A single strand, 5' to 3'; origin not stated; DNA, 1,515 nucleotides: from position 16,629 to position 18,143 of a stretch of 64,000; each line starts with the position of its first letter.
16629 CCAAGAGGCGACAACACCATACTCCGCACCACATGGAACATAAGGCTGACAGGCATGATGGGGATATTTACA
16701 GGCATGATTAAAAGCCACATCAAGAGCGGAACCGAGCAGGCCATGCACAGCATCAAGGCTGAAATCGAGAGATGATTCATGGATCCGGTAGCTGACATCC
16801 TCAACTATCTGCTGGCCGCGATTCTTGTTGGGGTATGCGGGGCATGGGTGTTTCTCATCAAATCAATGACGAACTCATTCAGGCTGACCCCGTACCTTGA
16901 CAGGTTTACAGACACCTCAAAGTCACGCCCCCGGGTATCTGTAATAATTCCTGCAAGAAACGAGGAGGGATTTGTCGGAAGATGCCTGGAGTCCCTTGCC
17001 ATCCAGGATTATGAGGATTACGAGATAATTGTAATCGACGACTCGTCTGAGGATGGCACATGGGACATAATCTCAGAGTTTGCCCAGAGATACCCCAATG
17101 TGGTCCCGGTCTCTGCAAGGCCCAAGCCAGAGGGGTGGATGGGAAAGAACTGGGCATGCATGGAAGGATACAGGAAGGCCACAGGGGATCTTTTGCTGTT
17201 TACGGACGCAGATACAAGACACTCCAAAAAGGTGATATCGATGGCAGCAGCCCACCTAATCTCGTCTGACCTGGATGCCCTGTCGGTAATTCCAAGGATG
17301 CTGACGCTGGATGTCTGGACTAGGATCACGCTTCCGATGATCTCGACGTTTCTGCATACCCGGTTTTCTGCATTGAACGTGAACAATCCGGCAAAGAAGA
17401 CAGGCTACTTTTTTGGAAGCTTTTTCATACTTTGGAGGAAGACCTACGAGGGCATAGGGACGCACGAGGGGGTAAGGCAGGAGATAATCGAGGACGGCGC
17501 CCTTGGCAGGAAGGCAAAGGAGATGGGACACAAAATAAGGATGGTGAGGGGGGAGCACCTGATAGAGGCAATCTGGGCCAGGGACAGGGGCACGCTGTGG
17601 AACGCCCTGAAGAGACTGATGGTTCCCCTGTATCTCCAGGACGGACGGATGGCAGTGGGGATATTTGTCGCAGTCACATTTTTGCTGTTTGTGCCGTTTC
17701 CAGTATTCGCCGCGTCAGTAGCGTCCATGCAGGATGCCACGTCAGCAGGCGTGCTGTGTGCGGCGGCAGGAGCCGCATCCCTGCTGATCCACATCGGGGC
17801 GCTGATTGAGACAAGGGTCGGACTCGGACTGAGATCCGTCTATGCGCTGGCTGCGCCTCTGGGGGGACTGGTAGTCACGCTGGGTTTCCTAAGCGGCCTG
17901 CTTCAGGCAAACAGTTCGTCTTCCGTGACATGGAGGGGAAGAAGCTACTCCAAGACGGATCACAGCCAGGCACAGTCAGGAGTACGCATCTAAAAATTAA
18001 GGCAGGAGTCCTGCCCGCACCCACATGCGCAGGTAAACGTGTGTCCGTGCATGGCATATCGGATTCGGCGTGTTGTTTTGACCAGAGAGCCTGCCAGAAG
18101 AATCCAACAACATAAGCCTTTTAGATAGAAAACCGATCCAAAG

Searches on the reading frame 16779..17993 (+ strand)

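Call 82: search_protein_families(library=pfam, proteins=[window:16779-17993:+], max_evalue=0.001)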
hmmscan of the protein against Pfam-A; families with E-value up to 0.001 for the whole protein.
window:16779-17993:+ (404 aa): 4 families
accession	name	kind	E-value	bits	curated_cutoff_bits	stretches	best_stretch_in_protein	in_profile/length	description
PF00535.33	Glycos_transf_2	-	2.3e-29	102.9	23.3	1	54-224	1-165/168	Glycosyl transferase family 2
PF13641.12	Glyco_tranf_2_3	-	4.3e-22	79.7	27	1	51-259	1-207/230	Glycosyltransferase like family 2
PF13506.12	Glyco_transf_21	-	5.5e-10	39.4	21.7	1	112-258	7-149/174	Glycosyl transferase family 21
PF10111.15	Glyco_tranf_2_2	-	4.6e-06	26.8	27.3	1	54-172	1-122/276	Glycosyltransferase like family 2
